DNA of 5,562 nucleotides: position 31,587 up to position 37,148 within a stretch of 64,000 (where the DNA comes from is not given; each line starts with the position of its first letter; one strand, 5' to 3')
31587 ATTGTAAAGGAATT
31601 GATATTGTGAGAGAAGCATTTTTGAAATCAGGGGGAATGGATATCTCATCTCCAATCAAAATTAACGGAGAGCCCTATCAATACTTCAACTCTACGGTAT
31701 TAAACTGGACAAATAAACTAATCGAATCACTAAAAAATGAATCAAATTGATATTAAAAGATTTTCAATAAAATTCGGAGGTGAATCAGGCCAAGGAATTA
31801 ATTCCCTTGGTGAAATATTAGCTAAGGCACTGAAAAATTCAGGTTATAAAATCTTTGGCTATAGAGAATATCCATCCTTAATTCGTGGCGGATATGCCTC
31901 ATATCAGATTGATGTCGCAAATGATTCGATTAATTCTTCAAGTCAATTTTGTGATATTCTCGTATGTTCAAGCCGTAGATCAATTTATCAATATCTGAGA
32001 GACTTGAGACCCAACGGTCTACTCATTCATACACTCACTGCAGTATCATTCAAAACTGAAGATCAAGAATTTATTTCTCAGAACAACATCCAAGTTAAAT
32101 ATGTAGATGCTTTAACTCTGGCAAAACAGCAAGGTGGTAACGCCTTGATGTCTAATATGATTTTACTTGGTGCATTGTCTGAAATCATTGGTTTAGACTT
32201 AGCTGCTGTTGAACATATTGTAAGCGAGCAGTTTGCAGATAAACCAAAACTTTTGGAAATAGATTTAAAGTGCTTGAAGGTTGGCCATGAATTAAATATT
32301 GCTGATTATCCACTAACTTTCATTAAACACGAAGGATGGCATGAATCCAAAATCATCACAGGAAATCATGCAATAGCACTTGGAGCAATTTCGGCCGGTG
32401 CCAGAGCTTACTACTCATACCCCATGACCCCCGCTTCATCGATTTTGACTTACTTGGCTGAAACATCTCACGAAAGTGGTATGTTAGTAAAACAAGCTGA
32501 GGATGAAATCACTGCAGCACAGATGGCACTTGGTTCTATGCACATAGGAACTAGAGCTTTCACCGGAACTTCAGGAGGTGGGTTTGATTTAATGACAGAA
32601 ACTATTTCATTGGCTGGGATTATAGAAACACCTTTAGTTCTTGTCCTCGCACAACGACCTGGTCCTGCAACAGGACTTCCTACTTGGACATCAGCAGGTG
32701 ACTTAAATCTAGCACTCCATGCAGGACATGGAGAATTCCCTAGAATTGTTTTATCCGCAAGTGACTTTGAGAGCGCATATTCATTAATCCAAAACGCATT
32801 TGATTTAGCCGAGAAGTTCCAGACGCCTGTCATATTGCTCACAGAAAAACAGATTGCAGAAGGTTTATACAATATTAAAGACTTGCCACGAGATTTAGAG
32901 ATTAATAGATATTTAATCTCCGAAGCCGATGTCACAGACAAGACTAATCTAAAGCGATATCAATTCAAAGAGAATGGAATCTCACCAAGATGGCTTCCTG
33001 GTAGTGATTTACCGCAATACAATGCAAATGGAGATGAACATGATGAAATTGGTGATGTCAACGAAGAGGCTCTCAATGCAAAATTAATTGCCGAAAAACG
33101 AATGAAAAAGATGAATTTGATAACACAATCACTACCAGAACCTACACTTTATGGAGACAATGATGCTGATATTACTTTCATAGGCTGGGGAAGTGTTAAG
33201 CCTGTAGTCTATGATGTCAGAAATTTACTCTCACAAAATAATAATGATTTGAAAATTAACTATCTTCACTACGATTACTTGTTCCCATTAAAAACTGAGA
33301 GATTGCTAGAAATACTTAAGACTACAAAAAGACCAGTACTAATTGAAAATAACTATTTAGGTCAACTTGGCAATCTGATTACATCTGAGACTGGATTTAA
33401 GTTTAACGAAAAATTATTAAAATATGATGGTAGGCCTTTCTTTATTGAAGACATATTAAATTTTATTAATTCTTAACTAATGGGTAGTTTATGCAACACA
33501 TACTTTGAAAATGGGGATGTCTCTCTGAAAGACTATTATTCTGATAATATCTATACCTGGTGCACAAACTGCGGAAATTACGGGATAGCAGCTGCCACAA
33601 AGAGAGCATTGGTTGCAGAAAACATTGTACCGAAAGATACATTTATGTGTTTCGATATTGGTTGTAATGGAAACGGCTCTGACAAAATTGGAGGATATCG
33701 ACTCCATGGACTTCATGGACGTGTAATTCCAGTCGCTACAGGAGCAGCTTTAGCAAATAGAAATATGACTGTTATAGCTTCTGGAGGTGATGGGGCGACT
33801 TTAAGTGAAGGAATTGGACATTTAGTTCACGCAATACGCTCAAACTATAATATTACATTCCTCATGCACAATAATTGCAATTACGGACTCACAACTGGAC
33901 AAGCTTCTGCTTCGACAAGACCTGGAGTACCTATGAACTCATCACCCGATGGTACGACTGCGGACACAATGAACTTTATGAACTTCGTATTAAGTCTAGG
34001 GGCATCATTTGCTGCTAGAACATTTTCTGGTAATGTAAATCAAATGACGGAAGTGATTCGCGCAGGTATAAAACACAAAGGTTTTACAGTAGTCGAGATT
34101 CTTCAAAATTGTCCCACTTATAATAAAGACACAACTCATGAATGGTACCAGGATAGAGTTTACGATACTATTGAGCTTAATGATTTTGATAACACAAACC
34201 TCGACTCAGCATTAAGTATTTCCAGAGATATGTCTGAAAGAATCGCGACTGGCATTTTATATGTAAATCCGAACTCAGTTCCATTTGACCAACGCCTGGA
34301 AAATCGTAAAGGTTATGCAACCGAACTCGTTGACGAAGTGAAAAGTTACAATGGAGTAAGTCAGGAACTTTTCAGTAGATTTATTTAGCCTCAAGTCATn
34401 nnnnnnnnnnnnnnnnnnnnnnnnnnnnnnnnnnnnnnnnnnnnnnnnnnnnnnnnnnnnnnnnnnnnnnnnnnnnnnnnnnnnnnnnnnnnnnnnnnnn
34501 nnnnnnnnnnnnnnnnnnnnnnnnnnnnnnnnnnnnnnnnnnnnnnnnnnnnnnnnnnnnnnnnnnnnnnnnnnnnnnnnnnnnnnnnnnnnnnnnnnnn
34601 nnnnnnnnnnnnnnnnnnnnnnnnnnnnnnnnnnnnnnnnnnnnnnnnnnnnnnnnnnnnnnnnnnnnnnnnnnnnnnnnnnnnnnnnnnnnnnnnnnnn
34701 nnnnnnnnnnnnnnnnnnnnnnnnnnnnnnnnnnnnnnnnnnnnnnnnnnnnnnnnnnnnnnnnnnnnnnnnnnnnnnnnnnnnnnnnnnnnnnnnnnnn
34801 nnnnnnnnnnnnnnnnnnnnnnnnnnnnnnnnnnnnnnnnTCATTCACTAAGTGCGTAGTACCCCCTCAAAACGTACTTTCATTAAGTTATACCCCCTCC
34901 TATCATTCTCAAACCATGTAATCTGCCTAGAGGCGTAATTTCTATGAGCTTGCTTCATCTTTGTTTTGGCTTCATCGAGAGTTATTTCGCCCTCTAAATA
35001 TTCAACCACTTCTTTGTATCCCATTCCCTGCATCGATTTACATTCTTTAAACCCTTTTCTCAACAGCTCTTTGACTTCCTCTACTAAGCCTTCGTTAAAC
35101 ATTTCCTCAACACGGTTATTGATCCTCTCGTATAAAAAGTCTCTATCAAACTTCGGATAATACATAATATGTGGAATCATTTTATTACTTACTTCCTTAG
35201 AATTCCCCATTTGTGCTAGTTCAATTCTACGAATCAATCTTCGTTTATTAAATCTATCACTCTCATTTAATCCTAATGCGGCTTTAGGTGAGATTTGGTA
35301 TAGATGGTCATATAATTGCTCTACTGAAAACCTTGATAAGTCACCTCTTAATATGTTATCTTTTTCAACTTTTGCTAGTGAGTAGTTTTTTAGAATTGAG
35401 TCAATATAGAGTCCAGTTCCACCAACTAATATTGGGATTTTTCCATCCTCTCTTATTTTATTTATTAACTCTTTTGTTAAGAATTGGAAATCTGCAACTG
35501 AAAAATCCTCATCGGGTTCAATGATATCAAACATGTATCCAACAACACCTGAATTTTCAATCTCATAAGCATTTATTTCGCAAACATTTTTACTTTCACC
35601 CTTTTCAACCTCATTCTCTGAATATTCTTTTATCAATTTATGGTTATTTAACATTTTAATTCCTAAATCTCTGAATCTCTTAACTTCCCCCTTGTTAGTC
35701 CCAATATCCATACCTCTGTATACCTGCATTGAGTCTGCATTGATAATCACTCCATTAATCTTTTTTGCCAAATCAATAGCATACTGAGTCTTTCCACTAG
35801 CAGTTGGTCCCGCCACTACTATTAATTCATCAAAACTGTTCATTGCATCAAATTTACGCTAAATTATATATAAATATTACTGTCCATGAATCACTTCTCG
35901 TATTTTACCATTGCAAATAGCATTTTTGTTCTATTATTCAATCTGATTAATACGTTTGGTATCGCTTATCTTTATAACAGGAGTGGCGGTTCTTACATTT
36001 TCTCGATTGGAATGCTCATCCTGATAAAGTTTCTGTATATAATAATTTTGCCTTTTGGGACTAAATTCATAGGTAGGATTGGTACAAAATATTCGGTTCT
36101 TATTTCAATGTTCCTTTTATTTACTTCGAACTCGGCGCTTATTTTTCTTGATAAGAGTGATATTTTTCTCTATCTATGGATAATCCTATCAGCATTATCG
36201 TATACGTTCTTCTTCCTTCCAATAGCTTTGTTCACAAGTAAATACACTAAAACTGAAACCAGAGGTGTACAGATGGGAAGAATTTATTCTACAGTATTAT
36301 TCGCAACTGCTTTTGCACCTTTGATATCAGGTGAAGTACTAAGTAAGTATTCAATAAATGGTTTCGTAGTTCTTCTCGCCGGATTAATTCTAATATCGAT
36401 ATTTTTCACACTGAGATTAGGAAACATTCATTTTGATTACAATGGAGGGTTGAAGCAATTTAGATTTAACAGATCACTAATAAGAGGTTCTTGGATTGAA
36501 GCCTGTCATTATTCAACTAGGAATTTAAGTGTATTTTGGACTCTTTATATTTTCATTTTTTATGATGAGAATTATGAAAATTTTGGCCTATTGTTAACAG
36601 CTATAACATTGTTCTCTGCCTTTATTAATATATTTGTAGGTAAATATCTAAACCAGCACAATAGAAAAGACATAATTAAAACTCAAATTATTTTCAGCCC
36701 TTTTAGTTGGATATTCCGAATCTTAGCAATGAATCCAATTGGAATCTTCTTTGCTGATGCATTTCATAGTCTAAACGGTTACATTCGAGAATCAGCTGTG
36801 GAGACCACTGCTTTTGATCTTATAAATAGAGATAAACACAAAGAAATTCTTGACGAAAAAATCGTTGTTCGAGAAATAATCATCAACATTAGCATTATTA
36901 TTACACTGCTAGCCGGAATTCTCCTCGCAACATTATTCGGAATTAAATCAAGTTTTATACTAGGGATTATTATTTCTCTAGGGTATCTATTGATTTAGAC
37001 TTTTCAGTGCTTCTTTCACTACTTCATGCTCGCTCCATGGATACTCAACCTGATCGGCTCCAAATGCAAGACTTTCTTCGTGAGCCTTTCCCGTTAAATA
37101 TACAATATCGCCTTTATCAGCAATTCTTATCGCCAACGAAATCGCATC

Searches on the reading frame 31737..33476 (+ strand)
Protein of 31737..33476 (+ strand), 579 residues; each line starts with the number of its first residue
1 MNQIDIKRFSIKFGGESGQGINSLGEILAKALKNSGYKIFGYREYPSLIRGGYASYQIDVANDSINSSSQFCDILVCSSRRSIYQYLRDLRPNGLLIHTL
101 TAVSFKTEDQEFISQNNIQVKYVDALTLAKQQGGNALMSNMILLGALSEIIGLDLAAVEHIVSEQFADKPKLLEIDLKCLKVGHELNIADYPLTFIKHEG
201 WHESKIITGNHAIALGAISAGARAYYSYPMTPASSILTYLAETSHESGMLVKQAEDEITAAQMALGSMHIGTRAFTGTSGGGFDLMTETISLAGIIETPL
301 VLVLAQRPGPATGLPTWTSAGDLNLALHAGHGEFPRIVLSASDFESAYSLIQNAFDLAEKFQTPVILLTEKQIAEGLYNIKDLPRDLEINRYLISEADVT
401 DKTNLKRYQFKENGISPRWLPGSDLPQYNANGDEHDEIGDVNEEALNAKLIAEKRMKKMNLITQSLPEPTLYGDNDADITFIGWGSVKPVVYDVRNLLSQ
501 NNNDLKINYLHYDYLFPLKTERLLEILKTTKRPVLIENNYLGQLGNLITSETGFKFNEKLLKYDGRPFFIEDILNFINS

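Call 9: search_protein_families(library=pfam, proteins=[window:31737-33476:+], max_evalue=0.001)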
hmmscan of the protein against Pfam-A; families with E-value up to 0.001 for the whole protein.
window:31737-33476:+ (579 aa): 2 families
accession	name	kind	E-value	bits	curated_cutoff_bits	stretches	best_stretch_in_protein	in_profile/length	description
PF01855.24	POR_N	-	1.9e-45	155.9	27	1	216-444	2-220/231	Pyruvate flavodoxin/ferredoxin oxidoreductase, thiamine diP-bdg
PF01558.24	POR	-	5.2e-33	115.1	27.4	1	18-184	2-172/173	Pyruvate ferredoxin/flavodoxin oxidoreductase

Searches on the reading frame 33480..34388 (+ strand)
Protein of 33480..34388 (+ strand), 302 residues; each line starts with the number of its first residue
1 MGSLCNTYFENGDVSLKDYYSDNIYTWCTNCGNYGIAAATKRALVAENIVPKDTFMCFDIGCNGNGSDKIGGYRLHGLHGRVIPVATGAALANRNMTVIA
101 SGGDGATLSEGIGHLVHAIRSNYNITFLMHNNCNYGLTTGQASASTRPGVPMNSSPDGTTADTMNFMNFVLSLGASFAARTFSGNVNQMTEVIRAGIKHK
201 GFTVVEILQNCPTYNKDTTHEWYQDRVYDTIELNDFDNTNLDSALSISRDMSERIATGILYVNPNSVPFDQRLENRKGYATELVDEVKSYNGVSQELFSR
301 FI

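Call 9: search_protein_families(library=pfam, proteins=[window:33480-34388:+], max_evalue=0.001)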
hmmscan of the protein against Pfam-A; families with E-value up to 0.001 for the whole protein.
window:33480-34388:+ (302 aa): 2 families
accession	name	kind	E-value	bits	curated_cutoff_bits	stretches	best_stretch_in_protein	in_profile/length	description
PF02775.26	TPP_enzyme_C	-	8.3e-25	87.8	21.9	1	73-207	24-151/151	Thiamine pyrophosphate enzyme, C-terminal TPP binding domain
PF12367.13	PFO_beta_C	-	5.9e-16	58.7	24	1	211-275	1-63/66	Pyruvate ferredoxin oxidoreductase beta subunit C terminal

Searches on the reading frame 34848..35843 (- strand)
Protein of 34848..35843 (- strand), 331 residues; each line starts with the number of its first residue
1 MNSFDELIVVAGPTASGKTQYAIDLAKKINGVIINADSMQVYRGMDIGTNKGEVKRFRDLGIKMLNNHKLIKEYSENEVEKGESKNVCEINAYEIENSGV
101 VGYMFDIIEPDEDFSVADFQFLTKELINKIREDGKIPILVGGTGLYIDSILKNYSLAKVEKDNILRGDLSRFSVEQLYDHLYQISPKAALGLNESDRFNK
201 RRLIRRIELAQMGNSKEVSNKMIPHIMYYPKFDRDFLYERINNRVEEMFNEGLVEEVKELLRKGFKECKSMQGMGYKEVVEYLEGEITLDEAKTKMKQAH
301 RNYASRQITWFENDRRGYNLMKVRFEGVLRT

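Call 9: search_protein_families(library=pfam, proteins=[window:34848-35843:-], max_evalue=0.001)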
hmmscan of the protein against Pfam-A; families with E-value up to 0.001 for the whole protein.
window:34848-35843:- (331 aa): 2 families
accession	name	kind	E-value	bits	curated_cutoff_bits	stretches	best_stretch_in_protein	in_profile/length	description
PF01715.23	IPPT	-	3.3e-60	204.2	23.6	1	96-313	17-242/243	IPP transferase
PF01745.22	IPT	-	1.4e-07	31.7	20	1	7-59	3-55/233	Isopentenyl transferase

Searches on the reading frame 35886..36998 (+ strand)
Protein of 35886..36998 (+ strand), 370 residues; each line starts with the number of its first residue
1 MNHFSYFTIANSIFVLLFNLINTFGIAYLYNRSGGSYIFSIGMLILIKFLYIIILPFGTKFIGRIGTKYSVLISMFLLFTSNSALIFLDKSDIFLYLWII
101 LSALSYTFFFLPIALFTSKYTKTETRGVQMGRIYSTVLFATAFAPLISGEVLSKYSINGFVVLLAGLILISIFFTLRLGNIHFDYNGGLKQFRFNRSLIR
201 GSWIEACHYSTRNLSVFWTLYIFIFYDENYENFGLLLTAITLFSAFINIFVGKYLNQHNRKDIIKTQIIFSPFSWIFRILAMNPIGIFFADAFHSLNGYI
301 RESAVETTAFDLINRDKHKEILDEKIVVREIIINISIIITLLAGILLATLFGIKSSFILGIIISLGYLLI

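Call 9: search_protein_families(library=pfam, proteins=[window:35886-36998:+], max_evalue=0.001)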
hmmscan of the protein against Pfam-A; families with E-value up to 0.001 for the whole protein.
window:35886-36998:+ (370 aa): 1 family
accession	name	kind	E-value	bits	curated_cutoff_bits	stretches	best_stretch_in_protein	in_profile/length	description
PF07690.21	MFS_1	-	1.2e-09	38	33.4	1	12-266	11-273/347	Major Facilitator Superfamily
